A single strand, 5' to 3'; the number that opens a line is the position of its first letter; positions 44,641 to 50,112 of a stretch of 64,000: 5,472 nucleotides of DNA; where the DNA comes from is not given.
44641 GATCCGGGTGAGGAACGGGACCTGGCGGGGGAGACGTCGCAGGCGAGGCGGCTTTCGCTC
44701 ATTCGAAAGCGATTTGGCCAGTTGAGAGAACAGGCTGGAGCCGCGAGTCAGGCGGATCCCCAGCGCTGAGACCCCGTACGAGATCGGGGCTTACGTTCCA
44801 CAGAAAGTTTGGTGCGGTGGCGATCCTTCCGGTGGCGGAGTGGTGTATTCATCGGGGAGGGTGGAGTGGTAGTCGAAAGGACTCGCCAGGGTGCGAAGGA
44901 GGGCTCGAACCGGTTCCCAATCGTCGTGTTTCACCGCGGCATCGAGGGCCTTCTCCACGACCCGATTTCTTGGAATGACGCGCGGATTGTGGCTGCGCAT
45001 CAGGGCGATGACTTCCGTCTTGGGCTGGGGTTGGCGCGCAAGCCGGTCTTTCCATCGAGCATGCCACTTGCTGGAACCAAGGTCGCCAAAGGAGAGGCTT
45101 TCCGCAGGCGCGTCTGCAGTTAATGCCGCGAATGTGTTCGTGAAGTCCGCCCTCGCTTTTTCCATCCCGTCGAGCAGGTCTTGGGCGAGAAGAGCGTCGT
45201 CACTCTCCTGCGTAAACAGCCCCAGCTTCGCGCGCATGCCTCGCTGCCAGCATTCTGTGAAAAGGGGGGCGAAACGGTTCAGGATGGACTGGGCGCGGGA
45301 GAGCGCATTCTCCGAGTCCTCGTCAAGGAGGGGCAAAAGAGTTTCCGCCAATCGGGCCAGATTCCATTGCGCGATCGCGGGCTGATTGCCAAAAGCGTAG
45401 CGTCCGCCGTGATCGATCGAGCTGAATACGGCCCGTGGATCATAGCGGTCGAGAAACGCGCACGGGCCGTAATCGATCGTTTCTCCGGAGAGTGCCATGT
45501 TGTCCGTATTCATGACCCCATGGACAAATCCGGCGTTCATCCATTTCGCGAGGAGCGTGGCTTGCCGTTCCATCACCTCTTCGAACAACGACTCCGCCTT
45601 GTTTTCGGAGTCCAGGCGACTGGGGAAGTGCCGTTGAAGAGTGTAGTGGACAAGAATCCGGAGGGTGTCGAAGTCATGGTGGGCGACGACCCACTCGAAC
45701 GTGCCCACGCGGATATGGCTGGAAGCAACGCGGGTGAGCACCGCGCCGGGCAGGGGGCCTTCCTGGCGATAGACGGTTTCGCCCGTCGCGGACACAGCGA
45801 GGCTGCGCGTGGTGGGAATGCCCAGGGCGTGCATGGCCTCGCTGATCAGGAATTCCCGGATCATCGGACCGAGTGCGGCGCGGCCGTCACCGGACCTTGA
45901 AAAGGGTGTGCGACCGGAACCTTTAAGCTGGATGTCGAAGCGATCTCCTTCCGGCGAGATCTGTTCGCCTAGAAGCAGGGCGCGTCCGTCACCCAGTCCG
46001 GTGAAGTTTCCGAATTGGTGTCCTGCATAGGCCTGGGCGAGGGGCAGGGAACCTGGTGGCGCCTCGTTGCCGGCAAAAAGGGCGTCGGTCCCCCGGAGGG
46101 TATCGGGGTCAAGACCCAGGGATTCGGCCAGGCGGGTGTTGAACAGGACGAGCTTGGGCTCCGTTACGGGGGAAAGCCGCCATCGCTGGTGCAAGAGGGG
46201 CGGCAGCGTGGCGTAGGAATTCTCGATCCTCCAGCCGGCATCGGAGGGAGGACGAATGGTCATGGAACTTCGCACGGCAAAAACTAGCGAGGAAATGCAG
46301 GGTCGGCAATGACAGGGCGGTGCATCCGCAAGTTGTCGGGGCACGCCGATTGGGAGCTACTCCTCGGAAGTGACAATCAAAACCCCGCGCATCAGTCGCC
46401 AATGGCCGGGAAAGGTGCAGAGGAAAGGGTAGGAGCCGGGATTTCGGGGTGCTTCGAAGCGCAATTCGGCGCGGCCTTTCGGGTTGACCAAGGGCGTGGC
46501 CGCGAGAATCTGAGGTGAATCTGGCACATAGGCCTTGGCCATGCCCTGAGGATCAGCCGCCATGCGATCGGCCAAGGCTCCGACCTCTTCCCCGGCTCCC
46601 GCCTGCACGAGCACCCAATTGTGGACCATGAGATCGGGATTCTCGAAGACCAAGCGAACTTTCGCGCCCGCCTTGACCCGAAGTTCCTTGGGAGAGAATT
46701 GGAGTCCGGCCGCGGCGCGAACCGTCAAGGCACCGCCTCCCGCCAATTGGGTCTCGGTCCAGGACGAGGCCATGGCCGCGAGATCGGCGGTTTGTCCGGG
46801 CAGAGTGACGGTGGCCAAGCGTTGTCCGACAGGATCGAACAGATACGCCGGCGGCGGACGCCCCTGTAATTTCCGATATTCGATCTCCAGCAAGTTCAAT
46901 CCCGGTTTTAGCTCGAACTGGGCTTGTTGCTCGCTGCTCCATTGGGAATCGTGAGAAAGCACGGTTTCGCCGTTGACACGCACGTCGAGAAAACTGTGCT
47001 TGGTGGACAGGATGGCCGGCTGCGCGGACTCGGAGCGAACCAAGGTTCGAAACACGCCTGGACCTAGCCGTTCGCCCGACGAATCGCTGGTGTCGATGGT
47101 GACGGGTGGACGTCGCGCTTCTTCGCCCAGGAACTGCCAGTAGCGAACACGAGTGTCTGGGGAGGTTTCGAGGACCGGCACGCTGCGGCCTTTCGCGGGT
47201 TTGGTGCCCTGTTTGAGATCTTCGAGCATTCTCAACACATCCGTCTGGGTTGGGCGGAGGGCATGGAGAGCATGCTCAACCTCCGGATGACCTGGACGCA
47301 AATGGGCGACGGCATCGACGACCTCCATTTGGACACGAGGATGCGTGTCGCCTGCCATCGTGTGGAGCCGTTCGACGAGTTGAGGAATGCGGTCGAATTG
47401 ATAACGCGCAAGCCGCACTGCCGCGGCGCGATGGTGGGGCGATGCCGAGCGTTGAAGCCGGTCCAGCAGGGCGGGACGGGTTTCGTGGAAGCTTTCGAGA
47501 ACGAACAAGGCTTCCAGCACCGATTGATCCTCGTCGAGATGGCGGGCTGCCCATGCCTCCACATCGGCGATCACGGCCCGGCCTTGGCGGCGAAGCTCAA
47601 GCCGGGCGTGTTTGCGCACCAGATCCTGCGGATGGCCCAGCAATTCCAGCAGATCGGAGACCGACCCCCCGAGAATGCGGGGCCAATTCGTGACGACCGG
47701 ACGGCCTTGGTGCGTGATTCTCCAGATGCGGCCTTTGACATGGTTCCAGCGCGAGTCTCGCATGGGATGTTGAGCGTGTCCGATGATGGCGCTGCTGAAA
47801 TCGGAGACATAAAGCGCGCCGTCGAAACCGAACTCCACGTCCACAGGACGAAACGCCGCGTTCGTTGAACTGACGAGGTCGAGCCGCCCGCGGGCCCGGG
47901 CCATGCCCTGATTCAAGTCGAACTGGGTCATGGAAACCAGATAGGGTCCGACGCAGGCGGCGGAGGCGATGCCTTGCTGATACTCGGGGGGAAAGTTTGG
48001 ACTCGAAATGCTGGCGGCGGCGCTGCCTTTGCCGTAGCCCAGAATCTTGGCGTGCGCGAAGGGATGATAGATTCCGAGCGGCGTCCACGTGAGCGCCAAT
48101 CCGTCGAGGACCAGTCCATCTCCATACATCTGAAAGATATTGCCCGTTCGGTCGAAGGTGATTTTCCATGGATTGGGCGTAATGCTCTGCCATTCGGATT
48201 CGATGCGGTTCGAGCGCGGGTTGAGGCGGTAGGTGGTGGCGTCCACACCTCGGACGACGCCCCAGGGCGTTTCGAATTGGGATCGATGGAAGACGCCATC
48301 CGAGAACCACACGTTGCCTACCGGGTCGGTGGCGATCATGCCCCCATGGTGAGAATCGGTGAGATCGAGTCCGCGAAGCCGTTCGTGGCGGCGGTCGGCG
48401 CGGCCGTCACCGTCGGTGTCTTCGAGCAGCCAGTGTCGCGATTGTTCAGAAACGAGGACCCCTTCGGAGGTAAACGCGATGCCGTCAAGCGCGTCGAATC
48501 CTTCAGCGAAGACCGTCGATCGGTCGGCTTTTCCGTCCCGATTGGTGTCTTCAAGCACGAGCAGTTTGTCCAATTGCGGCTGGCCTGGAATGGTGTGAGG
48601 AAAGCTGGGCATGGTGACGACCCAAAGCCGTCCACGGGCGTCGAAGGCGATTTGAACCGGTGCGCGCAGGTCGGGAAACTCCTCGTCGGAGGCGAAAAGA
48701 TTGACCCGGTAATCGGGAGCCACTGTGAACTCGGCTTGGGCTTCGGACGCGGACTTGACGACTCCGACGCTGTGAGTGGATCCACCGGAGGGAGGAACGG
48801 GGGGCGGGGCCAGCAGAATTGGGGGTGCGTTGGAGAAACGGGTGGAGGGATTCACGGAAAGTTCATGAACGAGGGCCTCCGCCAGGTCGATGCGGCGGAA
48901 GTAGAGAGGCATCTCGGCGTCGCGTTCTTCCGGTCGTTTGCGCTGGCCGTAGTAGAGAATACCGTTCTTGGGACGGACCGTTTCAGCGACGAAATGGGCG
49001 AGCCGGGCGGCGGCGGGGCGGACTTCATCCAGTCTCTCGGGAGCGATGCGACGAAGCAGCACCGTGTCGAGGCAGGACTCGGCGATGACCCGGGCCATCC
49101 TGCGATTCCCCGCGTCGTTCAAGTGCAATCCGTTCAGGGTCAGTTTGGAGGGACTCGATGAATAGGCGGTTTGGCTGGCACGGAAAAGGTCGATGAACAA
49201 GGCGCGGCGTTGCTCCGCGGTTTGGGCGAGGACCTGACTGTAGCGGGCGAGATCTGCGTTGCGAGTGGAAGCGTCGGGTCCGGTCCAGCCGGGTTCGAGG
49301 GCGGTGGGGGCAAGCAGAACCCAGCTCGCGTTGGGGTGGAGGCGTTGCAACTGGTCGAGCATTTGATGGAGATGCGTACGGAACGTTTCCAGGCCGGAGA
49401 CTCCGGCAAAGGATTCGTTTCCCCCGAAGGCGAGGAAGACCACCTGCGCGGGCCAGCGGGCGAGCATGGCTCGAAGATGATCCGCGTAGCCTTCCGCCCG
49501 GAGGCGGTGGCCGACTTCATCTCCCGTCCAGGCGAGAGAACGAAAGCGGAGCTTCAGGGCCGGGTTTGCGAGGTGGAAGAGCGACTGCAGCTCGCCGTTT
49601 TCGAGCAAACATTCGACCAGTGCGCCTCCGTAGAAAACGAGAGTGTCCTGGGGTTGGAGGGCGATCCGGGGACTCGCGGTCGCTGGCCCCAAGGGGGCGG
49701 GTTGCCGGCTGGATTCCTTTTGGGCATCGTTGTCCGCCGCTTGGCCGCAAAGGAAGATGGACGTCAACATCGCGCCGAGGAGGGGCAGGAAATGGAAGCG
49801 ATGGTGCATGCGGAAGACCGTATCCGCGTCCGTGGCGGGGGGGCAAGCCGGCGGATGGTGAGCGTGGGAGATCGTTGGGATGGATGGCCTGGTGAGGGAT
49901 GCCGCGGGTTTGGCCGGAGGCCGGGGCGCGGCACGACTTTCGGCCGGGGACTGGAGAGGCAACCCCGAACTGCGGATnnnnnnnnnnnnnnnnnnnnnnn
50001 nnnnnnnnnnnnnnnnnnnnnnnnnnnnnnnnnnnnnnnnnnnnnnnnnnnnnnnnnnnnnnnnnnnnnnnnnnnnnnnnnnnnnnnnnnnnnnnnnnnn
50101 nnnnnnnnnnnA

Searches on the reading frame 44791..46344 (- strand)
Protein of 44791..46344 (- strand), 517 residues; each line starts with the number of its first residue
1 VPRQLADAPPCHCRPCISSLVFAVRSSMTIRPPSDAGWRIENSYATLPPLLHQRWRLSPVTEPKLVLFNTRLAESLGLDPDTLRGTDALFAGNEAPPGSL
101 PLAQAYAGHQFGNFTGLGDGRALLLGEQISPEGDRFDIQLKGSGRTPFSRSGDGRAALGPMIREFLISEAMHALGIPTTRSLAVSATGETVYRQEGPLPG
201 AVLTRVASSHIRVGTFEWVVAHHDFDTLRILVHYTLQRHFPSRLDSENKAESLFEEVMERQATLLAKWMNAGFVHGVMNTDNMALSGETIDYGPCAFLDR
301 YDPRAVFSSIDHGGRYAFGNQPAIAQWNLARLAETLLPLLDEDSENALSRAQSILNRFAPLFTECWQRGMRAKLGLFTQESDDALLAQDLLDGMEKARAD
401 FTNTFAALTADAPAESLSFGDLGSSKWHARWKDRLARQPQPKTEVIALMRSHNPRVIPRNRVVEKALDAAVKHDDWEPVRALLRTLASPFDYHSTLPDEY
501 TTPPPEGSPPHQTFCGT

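Call 78: search_protein_families(library=pfam, proteins=[window:44791-46344:-], max_evalue=0.00001)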
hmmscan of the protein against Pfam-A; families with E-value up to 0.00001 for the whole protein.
window:44791-46344:- (517 aa): 1 family
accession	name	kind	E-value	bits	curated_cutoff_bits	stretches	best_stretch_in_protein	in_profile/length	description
PF02696.19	SelO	-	2.2e-112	376.7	22.8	1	58-485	25-464/466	Protein adenylyltransferase SelO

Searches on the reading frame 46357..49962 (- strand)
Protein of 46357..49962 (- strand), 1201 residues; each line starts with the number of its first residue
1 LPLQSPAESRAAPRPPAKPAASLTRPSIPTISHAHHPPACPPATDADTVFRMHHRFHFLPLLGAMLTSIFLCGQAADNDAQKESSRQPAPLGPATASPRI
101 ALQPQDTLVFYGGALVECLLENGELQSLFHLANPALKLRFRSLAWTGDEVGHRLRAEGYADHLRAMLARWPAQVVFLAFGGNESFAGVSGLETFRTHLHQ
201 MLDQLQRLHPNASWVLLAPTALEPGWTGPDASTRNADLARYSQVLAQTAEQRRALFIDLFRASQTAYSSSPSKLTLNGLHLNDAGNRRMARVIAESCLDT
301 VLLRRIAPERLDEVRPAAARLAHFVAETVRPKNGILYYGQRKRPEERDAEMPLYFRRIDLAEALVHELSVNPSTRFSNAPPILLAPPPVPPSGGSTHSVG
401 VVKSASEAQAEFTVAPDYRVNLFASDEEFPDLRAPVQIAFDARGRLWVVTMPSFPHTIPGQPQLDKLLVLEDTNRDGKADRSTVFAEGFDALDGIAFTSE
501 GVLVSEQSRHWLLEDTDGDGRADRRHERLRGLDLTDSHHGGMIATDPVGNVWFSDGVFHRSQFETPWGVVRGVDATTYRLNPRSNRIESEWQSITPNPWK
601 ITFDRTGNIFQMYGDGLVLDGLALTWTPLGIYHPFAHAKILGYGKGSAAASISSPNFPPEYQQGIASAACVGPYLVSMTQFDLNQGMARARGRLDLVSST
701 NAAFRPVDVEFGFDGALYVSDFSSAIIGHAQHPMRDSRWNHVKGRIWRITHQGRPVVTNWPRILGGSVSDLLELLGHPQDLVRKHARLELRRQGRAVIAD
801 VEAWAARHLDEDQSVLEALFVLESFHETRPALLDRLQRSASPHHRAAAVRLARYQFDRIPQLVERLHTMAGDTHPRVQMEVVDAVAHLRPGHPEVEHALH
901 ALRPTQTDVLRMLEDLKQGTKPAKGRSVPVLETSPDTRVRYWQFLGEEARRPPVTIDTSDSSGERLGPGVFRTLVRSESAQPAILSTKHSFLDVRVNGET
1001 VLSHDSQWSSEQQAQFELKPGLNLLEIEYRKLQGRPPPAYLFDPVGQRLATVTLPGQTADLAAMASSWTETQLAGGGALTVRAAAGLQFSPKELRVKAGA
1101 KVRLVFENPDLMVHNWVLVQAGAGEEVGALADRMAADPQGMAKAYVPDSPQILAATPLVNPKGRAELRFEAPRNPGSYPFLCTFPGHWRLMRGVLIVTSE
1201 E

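Call 78: search_protein_families(library=pfam, proteins=[window:46357-49962:-], max_evalue=0.00001)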
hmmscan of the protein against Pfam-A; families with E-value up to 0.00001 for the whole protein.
window:46357-49962:- (1201 aa): 5 families
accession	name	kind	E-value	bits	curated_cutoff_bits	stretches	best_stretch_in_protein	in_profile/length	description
PF23500.1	DUF7133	-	3.1e-52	178.6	27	2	405-611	2-203/385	Domain of unknown function (DUF7133)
PF13472.12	Lipase_GDSL_2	-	2.9e-17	64.2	32.9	1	141-288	36-178/178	GDSL-like Lipase/Acylhydrolase family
PF00127.26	Copper-bind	-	4.4e-09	37.1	21.2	1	1081-1197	7-98/99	Copper binding proteins, plastocyanin/azurin family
PF13646.12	HEAT_2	-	3.1e-07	31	27.7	1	830-909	2-78/88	HEAT repeats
PF13473.12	Cupredoxin_1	-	2.9e-06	27.7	27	0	1074-1123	18-66/104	Cupredoxin-like domain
